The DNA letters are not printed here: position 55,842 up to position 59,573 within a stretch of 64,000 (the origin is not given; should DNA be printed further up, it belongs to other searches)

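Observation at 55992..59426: P-type ATPase fused to a C-terminal 8x tandem-repeat domain and an extra terminal membrane helix; atypical ion-site motif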

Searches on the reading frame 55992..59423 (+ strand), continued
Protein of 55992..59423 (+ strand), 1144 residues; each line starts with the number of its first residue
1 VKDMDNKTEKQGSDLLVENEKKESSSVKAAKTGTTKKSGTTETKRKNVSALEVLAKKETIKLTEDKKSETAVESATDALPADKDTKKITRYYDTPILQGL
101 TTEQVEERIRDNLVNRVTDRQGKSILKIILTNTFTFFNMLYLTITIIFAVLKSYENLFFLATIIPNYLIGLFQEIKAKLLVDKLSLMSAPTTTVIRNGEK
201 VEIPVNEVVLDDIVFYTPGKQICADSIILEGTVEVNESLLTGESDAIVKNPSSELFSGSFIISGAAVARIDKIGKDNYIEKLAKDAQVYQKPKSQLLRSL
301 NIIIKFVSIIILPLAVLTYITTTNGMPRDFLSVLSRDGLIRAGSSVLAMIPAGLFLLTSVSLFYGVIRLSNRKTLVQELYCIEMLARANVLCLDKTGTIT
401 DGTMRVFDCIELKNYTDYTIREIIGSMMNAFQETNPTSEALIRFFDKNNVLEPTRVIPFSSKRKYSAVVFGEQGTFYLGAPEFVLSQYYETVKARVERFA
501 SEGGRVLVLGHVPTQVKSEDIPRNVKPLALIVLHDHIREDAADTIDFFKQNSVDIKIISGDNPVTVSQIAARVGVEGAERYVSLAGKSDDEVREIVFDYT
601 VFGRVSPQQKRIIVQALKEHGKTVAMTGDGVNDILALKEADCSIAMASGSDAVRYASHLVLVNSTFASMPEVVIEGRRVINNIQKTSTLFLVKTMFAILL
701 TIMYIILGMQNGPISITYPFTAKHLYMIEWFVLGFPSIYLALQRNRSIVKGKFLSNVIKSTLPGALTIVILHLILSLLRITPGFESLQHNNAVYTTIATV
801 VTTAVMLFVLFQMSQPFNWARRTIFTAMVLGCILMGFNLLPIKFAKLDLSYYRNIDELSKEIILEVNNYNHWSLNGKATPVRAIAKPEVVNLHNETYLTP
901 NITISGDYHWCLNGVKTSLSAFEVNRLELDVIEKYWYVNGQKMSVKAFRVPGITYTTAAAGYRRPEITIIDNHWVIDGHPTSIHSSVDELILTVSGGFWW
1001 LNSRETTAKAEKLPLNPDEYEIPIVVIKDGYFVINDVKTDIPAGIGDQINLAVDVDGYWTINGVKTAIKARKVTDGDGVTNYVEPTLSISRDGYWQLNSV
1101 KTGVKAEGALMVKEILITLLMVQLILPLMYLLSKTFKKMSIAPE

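Call 29: search_solved_structures(query=window:55992-59423:+, max_evalue=1e-20, show_alignments=2)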
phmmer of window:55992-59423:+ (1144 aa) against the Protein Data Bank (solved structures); distinct sequences matched with E-value up to 1e-20: 81 (the best 60 are shown).
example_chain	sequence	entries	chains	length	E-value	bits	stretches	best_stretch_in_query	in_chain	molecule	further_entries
9euq_A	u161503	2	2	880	4.9e-52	180.6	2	485-790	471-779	Calcium-transporting ATPase lmo0841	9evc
6zhf_A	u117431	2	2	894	5.2e-52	180.5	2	486-790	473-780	Calcium-transporting ATPase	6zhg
6zhh_A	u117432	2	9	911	2.4e-51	178.3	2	486-790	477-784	Calcium-transporting ATPase | Calcium-transporting ATPase lmo0841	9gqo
7vh5_A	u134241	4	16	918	2.2e-43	151.9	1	75-683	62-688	Plasma membrane ATPase 1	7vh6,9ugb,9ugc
7yag_A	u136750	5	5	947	1.3e-40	142.7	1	498-737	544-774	Calcium-transporting ATPase type 2C member 1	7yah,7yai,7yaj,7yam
8iwp_A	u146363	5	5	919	1.5e-40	142.6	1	498-737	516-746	Calcium-transporting ATPase type 2C member 1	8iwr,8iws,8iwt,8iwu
8iww_A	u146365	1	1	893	2e-40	142.1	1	498-738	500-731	Calcium-transporting ATPase type 2C member 1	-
1mhs_A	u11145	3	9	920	7.6e-40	140.2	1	93-682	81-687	Plasma Membrane ATPase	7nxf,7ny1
9n10_A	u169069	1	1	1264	9.8e-40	139.9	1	97-412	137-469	Non-SERCA-type Ca2+ -transporting P-ATPase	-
7x20_A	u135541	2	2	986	1.3e-39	139.4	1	538-750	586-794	Potassium-transporting ATPase alpha chain 2 | Sodium/potassium-transporting ATPase subunit alpha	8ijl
5ksd_A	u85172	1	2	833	1.6e-39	139.2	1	98-707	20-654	ATPase 2, plasma membrane-type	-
7x22_A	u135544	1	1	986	7.4e-39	136.9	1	541-750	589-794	Potassium-transporting ATPase alpha chain 2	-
7x21_A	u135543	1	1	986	9.3e-39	136.6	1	538-751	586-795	Potassium-transporting ATPase alpha chain 2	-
8ijm_A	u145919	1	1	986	1.9e-38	135.6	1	538-751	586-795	Sodium/potassium-transporting ATPase subunit alpha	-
7x23_A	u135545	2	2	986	2.2e-38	135.4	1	538-750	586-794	Potassium-transporting ATPase alpha chain 2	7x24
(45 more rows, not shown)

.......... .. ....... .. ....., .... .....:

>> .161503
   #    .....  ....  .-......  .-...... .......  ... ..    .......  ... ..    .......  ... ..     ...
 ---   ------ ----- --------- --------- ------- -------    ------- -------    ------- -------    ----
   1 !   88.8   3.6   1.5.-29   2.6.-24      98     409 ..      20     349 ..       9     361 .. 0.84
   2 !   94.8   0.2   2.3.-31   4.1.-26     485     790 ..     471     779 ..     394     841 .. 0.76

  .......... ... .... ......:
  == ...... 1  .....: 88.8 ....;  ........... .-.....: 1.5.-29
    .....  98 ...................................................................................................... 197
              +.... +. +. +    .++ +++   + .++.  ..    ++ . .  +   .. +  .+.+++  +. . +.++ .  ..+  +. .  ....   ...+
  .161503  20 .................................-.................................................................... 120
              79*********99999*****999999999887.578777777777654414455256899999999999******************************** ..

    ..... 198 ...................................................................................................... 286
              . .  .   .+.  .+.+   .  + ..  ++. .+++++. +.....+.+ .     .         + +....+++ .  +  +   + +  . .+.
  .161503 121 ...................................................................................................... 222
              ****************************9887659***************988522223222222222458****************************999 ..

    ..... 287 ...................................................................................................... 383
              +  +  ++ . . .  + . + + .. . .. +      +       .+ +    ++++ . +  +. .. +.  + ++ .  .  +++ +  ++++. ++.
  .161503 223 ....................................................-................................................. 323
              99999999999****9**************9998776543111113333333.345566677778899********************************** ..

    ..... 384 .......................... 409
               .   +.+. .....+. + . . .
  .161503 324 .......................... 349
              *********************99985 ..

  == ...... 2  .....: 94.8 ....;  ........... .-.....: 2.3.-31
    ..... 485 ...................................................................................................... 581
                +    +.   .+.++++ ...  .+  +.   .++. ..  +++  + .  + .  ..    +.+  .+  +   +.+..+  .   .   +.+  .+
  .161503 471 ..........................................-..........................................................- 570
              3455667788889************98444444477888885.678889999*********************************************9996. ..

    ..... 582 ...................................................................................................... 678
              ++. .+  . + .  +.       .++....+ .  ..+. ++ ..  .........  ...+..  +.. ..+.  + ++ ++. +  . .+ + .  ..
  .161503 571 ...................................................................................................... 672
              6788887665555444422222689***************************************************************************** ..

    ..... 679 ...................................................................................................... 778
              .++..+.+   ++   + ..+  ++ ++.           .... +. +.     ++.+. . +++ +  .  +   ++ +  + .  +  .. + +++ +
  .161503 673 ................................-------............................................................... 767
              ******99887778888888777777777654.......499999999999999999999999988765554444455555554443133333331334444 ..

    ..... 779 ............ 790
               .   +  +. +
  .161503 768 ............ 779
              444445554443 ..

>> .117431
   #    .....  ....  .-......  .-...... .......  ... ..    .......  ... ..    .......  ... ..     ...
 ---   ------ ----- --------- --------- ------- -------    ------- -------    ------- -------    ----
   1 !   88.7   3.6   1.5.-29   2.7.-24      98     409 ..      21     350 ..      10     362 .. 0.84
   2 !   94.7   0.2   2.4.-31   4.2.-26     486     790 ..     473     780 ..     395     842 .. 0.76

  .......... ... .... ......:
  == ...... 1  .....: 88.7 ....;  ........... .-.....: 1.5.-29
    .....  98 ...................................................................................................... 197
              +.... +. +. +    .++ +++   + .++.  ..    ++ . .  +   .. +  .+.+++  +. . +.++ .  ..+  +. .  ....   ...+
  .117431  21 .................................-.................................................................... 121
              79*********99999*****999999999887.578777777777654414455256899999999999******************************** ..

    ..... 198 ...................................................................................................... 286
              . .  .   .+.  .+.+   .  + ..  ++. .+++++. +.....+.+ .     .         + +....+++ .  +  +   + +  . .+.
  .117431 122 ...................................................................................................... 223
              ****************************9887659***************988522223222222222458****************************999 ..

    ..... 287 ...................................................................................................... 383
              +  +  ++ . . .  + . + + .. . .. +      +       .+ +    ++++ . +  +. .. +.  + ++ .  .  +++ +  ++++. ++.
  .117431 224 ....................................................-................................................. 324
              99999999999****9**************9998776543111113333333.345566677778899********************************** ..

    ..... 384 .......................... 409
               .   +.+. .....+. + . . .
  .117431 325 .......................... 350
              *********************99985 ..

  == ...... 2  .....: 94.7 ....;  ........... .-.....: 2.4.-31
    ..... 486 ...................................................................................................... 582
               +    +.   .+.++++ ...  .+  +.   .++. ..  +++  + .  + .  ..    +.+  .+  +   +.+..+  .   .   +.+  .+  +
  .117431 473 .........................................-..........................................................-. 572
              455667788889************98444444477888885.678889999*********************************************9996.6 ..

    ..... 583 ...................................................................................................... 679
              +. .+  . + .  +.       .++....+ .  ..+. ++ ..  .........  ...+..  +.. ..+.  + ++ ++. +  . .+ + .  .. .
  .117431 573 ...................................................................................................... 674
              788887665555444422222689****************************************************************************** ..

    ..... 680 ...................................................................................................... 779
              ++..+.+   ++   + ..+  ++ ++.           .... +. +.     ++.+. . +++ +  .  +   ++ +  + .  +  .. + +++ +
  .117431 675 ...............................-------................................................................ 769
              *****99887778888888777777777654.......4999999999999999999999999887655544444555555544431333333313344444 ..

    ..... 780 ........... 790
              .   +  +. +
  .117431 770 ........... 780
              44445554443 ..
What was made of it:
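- On CtpE / P6 (FUPA23): The best solved P2A pump gives E 5e-52 (call 29).
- On P2A Ca2+-ATPase (SERCA/LMCA1): Ala352 and Leu-Gly occupy the ligand positions (call 29).
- Closest known: P2A Ca2+-ATPases. Same: Best solved-structure match (E 5e-52, call 29).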

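Call 36: predict_structure(alignment_id=A1)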
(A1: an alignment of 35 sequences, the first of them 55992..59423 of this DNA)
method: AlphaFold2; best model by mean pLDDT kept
length: 1144 residues; sequences in the alignment: 35
mean_pLDDT: 69.4   pTM: 0.50
mean pLDDT of the five models: 69.4, 68.7, 63.1, 62.2, 60.5
residues with pLDDT >= 90: 32; 70-90: 655; 50-70: 270; < 50: 187
segments of 3 or more residues with pLDDT < 50: 1-48, 61-85, 117-122, 183-189, 237-245, 275-294, 372-388, 628-670, 748-751, 1077-1079
pLDDT, mean of each block of 10 residues (from residue 1): 28 28 26 28 40 57 34 30 52 79 82 60 63 72 82 75 70 63 44 78 75 78 74 59 52 71 77 52 38 52 75 84 58 68 82 61 56 37 44 64 78 85 89 75 86 81 79 87 83 85 85 75 85 76 67 74 81 77 82 84 77 77 55 41 40 42 41 59 71 85 85 75 79 67 55 64 87 87 73 85 87 72 82 76 62 69 74 79 84 81 85 83 85 83 81 74 77 71 70 76 68 67 77 75 68 79 78 57 78 80 77 85 90 84 62
secondary structure, 60 per line:
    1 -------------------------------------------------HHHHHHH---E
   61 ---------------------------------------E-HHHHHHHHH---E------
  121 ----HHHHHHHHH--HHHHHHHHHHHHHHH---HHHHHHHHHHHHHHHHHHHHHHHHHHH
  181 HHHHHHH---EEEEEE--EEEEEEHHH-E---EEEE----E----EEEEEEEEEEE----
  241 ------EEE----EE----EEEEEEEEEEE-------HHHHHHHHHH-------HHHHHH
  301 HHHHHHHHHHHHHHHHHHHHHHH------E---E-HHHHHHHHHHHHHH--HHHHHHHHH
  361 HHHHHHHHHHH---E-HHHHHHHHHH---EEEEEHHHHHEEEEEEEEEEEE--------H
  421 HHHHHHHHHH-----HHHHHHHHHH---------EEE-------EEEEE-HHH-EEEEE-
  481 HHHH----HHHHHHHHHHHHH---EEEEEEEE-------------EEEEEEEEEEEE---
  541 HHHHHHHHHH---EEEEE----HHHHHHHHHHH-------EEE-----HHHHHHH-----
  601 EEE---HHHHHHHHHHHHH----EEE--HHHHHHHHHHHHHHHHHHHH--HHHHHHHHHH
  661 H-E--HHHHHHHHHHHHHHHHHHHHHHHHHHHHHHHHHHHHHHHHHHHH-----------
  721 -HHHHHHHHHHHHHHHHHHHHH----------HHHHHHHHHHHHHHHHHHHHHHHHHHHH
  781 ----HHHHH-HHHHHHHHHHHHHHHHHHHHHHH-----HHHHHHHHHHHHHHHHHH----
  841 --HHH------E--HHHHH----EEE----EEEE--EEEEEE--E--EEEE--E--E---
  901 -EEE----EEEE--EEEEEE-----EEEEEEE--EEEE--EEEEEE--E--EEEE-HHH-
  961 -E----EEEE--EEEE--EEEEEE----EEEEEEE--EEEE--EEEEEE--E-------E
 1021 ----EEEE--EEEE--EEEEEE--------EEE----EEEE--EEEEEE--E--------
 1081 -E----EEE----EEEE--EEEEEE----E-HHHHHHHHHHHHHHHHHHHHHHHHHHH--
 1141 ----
elements in order (helices of 4 or more, strands of 3 or more residues): H50-56 H102-110 H125-133 H136-150 H154-187 E191-196 E199-204 E213-216 E226-236 E247-249 E260-270 H278-287 H295-323 H336-349 H352-371 H377-386 E390-394 H395-399 E400-411 H420-430 H436-445 E455-457 E465-469 E475-479 H481-484 H489-501 E505-512 E526-537 H541-550 E554-558 H563-573 E581-583 H589-595 E601-603 H607-619 E624-626 H629-648 H651-661 H666-709 H722-742 H753-780 H785-789 H791-813 H819-836 H855-859 E864-866 E871-874 E877-882 E888-891 E902-904 E909-912 E915-920 E926-932 E935-938 E941-946 E952-955 E967-970 E973-976 E979-984 E989-995 E998-1001 E1004-1009 E1025-1028 E1031-1034 E1037-1042 E1051-1053 E1058-1061 E1064-1069 E1087-1089 E1094-1097 E1100-1105 H1112-1138
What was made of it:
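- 55992..56276 (+): cytoplasmic Lys-rich N-terminal tail, predicted disordered (residues 1-95). Low pLDDT (call 36).
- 56277..58529 (+): pump core, residues 96-846: A, P and N domains plus TM1-TM9. Helices in the model at 125-150, 154-187, 295-323, 336-371, 666-709, 722-742, 753-780, 791-813 and 819-836 (call 36).
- On P-type ATPase superfamily (HAD-IC): The AF2 model has ten helices, and TM4 is broken at P351 (call 36).
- Checked: The N-terminal ~95 residues are Lys-rich and predicted disordered (pLDDT below 50 over residues 1-48 and 61-85; call 36).
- The full-length model has ten helices, with the beta domain between helices 9 and 10 (call 36).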

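Call 48: find_related_loci(query=A1, collection=genome_contigs, flank=6000)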
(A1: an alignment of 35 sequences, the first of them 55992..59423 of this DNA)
Query A1 (1144 aa) in genome_contigs; peptide patterns used: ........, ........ (x = any residue, [..] = any of these).
600 stretches matched a pattern (row limit reached: there are more); 599 encode a relative of the query (tblastn E <= 1e-3); the best 80 are kept; 80 distinct loci.
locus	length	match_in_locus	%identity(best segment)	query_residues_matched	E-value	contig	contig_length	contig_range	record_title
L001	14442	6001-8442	45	83-914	0e+0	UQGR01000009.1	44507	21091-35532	uncultured Mollicutes bacterium isolate UMGS268 genome assembly, contig: NODE_409_length_44507_cov_4.262598, whole genom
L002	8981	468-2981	44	16-834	0e+0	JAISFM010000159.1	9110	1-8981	MAG: Clostridiales bacterium isolate Gx485_bin36 k119_4876573, whole genome shotgun sequence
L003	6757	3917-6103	48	99-830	0e+0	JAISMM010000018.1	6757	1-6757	MAG: Clostridiales bacterium isolate Im510_bin34 k119_304561, whole genome shotgun sequence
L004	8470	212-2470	46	83-852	0e+0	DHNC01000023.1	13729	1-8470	MAG TPA_asm: Christensenella sp. UBA4626 UBA4626_contig_2140, whole genome shotgun sequence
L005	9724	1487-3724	44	83-833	0e+0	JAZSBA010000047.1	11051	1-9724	MAG: Christensenellaceae bacterium isolate T1900044928_TS20190394.MAGScoT_cleanbin_000071 SGB_3407_k141_1454785, whole g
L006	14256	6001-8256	44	82-844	0e+0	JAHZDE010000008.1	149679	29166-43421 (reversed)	MAG: Clostridiales bacterium isolate HRGM_Genome_2450 HRGM_Genome_2450_8, whole genome shotgun sequence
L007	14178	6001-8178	45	90-821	0e+0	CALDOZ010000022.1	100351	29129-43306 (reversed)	MAG TPA_asm: uncultured Clostridia bacterium isolate SRR6425755_bin.70_CONCOCT_v1.1_MAG genome assembly, contig: ERZ1767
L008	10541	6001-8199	45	79-821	0e+0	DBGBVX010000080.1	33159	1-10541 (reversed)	MAG TPA_asm: Candidatus Gallimonas sp. isolate MAG11029 contig80, whole genome shotgun sequence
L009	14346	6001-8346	42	40-845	0e+0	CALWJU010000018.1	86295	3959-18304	MAG: uncultured Clostridia bacterium isolate E14__bin218 genome assembly, contig: E14__k127_1204792, whole genome shotgu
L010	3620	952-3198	42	92-849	0e+0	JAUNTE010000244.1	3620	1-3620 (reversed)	MAG: Oscillospiraceae bacterium isolate S5M_St_58 NODE_7983_length_3620_cov_10.622440, whole genome shotgun sequence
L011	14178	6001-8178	49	92-833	0e+0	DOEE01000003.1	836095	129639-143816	MAG TPA_asm: Clostridiales bacterium isolate UBA11490 contig_75, whole genome shotgun sequence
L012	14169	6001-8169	42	78-818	5e-180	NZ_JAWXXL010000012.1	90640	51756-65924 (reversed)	Acutalibacter intestini strain M00204 M5.YW7.5_ctg0012, whole genome shotgun sequence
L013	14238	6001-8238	41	92-847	4e-178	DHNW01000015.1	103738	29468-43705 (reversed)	MAG TPA_asm: Ruminococcaceae bacterium UBA5406 UBA5406_contig_669, whole genome shotgun sequence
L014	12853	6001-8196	42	92-837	4e-176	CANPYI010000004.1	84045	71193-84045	MAG: uncultured Clostridia bacterium isolate Lapin-004__bin41 genome assembly, contig: Lapin-004__NODE_277_length_84045_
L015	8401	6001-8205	42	90-849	3e-174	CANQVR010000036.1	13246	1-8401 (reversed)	MAG: uncultured Bacilli bacterium isolate Lapin-032__bin75 genome assembly, contig: Lapin-032__NODE_6660_length_13246_co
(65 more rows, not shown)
